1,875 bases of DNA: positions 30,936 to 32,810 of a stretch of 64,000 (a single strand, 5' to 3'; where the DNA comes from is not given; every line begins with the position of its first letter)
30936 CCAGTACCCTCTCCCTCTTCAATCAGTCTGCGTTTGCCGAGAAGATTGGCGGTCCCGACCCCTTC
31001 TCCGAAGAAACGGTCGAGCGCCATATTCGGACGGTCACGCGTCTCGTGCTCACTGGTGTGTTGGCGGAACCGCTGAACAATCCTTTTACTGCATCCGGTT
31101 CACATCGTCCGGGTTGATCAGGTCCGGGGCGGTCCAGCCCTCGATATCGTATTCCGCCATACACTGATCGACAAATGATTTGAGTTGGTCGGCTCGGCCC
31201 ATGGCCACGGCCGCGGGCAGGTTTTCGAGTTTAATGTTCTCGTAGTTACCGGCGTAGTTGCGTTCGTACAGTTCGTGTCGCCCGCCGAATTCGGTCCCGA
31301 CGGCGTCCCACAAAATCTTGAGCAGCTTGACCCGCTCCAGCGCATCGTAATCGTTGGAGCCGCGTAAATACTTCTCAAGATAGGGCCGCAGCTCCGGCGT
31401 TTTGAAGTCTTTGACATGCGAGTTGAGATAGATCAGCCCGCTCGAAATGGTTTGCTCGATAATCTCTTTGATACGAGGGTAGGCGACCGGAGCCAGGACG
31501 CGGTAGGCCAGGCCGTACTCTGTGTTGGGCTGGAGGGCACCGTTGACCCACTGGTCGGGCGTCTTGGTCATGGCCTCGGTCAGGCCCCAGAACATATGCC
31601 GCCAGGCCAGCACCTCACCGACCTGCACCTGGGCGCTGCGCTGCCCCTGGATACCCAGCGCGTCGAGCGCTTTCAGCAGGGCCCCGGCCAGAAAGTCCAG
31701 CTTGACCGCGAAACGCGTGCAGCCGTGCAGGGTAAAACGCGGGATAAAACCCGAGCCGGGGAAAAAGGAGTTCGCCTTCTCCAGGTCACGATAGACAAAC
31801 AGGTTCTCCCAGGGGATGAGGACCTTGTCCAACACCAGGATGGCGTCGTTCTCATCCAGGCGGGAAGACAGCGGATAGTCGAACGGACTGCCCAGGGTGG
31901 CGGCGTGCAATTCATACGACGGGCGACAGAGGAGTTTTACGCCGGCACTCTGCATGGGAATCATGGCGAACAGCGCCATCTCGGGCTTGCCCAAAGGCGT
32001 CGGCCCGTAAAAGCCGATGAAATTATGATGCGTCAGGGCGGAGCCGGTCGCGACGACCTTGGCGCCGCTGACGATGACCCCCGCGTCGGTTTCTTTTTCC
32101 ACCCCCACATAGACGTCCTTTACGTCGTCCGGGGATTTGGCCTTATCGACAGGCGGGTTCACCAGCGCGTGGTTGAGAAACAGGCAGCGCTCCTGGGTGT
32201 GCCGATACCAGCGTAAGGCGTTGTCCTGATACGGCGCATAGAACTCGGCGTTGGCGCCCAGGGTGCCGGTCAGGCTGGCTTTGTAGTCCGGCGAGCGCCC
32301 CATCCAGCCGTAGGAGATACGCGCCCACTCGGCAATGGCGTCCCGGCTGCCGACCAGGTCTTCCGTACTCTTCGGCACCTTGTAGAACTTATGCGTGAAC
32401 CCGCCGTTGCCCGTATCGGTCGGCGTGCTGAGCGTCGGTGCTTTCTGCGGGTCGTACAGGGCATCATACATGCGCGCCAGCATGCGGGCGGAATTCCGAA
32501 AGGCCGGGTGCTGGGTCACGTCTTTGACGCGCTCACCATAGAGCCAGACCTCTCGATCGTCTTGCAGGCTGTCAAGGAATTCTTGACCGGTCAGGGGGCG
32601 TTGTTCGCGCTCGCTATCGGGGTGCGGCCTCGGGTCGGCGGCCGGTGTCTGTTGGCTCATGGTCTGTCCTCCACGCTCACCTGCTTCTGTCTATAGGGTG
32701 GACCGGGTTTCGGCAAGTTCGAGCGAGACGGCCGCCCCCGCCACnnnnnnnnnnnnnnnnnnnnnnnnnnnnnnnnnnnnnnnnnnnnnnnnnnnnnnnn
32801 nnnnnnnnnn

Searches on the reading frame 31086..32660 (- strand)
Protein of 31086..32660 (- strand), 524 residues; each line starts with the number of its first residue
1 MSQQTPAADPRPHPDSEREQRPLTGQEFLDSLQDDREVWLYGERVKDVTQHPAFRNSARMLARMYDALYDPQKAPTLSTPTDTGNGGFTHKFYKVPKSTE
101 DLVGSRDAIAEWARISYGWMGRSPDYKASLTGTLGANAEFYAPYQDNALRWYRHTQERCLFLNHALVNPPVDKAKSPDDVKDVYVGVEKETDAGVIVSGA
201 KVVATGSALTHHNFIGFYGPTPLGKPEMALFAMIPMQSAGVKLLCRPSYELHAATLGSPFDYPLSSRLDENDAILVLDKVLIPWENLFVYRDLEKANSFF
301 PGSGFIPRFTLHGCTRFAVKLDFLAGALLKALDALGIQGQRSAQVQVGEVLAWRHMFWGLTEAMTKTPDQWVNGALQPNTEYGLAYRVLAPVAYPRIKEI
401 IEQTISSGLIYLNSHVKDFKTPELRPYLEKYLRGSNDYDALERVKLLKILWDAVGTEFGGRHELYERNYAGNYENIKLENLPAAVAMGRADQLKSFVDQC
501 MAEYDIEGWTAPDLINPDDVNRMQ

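Call 60: search_protein_families(library=pfam, proteins=[window:31086-32660:-], max_evalue=0.001)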
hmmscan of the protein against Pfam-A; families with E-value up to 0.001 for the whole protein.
window:31086-32660:- (524 aa): 2 families
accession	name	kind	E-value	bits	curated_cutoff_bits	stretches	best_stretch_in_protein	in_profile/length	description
PF11794.13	HpaB_N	-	2.1e-84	283.8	35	1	24-289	1-270/270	4-hydroxyphenylacetate 3-hydroxylase N terminal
PF03241.18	HpaB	-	2.3e-63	213.4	25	1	296-497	1-201/202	4-hydroxyphenylacetate 3-hydroxylase C terminal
